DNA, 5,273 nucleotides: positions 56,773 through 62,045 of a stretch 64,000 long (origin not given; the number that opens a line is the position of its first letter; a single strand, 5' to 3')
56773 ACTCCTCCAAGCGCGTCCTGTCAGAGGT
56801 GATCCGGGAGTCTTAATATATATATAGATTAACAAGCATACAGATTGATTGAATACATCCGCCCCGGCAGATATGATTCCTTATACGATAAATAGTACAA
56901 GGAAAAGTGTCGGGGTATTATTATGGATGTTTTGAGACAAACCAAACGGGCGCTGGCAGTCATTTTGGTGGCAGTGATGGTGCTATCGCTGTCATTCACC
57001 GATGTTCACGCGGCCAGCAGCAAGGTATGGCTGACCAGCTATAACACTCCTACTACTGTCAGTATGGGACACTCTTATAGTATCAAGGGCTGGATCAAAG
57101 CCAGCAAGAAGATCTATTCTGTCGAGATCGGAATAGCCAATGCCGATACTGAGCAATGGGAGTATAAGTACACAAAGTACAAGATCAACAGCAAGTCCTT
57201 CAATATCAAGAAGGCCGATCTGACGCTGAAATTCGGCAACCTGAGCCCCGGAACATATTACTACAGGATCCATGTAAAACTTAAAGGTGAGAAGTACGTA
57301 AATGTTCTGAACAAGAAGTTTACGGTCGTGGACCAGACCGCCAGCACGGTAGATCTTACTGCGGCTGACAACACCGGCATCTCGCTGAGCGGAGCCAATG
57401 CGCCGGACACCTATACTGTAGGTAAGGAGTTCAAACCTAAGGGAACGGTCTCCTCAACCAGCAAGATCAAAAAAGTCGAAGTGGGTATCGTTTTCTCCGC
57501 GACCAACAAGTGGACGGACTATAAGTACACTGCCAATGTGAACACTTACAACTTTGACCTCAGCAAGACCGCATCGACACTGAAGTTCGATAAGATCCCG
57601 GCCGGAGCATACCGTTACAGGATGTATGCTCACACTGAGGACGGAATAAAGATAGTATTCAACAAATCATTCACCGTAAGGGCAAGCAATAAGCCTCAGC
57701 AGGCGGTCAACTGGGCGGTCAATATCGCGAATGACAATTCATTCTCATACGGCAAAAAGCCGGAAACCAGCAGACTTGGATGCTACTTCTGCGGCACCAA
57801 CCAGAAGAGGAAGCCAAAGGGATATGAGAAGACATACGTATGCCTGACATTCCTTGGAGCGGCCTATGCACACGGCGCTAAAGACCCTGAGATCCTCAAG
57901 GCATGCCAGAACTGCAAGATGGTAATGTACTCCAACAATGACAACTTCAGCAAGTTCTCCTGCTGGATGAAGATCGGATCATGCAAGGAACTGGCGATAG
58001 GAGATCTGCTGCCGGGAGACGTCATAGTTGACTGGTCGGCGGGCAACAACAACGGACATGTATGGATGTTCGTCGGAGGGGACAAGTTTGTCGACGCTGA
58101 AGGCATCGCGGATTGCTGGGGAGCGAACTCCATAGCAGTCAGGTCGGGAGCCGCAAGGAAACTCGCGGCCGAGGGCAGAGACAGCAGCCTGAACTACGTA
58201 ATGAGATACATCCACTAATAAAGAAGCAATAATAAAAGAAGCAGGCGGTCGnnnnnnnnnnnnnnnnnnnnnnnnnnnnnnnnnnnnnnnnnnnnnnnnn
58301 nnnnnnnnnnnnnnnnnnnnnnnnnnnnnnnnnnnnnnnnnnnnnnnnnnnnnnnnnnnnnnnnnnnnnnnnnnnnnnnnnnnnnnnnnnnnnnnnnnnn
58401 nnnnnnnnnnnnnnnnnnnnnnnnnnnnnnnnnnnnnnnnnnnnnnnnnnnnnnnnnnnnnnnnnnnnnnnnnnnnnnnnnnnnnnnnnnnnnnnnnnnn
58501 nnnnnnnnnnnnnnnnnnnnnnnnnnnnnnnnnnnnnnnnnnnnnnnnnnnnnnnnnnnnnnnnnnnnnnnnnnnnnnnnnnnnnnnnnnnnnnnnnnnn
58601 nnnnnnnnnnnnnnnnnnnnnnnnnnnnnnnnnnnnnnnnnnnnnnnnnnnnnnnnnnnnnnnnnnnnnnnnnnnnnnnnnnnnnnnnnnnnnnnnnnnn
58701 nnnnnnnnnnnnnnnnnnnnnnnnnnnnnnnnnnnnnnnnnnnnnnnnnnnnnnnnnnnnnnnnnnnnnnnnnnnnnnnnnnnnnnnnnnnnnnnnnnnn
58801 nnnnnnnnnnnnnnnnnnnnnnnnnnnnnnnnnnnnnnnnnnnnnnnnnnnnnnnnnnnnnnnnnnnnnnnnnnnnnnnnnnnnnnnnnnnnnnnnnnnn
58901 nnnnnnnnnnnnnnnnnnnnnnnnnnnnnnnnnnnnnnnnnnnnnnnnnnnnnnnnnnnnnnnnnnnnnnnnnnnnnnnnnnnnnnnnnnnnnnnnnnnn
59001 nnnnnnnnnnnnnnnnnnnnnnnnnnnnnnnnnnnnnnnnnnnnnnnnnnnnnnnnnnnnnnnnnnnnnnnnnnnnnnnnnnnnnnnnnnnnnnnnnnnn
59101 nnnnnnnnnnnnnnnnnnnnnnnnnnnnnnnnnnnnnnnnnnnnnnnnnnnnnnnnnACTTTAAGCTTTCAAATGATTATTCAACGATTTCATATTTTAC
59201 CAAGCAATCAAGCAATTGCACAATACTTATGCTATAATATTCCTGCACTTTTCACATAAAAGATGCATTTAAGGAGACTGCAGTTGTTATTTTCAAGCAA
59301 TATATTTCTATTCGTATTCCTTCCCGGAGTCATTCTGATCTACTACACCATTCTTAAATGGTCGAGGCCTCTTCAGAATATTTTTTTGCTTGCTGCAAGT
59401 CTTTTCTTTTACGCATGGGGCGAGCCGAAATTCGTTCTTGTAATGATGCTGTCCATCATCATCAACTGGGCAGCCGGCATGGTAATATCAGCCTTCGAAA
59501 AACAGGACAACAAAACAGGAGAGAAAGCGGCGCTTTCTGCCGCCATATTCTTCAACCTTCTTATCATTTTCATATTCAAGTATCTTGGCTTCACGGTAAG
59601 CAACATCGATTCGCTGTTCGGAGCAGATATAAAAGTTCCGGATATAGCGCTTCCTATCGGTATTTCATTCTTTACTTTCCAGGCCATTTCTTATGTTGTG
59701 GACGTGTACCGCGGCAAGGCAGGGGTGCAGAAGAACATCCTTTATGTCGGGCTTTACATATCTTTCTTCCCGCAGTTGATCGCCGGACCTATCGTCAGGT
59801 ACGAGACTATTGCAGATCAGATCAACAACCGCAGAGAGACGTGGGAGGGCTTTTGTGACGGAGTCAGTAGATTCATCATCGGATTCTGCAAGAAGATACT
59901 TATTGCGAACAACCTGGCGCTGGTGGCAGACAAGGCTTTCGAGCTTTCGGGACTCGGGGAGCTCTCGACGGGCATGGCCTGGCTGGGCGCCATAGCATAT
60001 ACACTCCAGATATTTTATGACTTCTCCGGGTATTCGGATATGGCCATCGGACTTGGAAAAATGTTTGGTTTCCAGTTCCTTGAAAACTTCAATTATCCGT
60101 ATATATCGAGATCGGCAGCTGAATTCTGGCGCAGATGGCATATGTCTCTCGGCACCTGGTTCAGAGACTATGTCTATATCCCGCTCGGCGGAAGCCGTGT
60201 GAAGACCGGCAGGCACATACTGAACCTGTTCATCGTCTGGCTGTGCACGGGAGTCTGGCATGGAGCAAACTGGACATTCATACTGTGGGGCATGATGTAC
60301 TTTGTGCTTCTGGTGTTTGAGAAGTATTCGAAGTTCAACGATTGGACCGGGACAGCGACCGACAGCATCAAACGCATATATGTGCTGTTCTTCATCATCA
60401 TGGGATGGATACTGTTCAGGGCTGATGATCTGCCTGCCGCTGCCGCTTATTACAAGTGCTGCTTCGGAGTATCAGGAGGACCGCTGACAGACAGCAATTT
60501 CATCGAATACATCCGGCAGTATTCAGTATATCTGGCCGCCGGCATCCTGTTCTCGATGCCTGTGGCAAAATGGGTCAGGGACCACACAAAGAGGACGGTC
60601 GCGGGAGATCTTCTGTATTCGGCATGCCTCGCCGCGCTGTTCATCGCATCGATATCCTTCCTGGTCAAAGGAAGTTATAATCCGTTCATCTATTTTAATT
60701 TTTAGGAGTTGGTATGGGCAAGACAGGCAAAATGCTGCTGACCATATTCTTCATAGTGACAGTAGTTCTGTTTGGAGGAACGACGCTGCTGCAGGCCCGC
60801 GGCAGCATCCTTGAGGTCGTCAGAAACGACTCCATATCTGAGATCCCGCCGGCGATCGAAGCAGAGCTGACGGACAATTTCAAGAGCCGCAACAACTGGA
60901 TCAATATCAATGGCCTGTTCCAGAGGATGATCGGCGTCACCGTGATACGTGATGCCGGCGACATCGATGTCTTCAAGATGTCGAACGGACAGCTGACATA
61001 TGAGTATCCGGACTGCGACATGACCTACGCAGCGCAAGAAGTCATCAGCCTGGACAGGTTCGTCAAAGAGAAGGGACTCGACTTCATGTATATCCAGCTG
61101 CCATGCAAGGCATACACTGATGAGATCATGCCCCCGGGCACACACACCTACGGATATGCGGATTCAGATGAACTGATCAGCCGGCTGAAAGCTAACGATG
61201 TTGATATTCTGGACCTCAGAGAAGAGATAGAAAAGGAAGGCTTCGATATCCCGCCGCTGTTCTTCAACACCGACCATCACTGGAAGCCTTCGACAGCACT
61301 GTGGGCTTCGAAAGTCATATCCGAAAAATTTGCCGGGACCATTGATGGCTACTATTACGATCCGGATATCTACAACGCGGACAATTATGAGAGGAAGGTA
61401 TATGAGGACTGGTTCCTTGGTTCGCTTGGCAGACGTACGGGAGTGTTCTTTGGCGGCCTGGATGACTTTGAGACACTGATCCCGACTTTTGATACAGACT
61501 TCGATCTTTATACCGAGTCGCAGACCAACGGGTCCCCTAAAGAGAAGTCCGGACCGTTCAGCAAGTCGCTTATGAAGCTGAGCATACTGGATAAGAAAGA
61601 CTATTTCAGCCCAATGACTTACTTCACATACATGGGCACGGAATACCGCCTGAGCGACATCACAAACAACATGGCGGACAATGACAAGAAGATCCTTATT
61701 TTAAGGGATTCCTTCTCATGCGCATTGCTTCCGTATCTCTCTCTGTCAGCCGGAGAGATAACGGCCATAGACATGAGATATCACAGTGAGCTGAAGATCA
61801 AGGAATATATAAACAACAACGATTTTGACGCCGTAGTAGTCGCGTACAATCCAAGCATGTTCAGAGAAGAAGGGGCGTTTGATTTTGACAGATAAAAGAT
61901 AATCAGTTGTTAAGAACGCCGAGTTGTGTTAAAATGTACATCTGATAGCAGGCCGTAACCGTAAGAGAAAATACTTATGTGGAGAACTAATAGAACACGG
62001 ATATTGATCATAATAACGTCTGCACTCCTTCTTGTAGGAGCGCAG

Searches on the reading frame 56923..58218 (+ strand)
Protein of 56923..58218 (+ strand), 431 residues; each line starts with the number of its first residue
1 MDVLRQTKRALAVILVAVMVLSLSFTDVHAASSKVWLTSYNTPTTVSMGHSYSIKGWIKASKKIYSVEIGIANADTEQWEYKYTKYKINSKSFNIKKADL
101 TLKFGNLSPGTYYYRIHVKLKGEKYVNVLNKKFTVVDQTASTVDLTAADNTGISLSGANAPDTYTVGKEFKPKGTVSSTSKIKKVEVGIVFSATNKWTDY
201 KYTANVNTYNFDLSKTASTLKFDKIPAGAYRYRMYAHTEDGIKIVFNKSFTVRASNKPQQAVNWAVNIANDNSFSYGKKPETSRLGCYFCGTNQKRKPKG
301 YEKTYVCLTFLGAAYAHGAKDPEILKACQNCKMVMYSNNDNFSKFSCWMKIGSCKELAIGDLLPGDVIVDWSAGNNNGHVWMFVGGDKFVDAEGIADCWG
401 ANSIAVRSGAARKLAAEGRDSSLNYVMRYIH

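Call 16: search_protein_families(library=pfam, proteins=[window:56923-58218:+])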
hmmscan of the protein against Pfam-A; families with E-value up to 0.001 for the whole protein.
window:56923-58218:+ (431 aa): 1 family
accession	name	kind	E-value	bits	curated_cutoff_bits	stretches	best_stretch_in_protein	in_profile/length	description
PF11797.14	WxLIP_HBD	-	0.00028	21.3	28.9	0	97-142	92-135/138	WxL Interacting Protein, host binding domain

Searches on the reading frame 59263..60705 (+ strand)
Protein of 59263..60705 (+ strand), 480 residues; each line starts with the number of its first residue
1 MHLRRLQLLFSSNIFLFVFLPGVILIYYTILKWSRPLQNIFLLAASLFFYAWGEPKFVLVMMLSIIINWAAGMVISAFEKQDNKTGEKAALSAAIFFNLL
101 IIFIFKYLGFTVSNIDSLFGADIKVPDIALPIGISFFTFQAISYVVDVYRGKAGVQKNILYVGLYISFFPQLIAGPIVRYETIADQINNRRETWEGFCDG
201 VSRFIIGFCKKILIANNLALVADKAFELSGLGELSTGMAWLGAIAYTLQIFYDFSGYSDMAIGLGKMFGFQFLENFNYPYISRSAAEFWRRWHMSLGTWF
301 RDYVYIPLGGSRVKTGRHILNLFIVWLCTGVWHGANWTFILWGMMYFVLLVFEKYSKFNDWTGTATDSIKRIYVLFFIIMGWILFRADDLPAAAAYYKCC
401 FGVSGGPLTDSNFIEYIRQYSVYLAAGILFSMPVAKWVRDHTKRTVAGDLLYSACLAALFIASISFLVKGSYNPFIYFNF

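Call 16: search_protein_families(library=pfam, proteins=[window:59263-60705:+])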
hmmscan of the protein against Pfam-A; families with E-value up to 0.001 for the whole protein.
window:59263-60705:+ (480 aa): 1 family
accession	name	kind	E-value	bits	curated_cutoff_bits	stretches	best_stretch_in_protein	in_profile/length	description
PF03062.24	MBOAT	-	6.2e-31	108.3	27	1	158-359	80-300/337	MBOAT, membrane-bound O-acyltransferase family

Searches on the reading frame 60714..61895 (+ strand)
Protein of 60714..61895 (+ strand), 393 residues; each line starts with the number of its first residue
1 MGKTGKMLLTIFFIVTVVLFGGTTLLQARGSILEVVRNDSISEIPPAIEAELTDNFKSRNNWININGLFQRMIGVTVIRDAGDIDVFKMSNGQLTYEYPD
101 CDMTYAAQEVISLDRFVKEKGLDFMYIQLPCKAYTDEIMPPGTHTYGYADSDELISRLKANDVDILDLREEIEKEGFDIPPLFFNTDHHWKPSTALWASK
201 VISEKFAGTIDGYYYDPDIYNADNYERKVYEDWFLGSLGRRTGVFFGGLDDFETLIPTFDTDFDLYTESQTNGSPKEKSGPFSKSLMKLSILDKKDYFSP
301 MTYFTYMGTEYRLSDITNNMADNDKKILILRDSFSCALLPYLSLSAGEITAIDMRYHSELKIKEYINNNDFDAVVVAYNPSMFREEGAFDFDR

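Call 63: search_protein_families(library=pfam, proteins=[window:60714-61895:+], max_evalue=0.01)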
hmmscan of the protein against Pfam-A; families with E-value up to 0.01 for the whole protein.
window:60714-61895:+ (393 aa): 2 families
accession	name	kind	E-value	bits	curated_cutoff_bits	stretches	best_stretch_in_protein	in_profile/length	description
PF16822.11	ALGX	-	8.5e-09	35.9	26.5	1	106-206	28-130/268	SGNH hydrolase-like domain, acetyltransferase AlgX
PF14286.12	DHHW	-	0.00019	21.2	25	1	182-342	235-375/385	DHHW protein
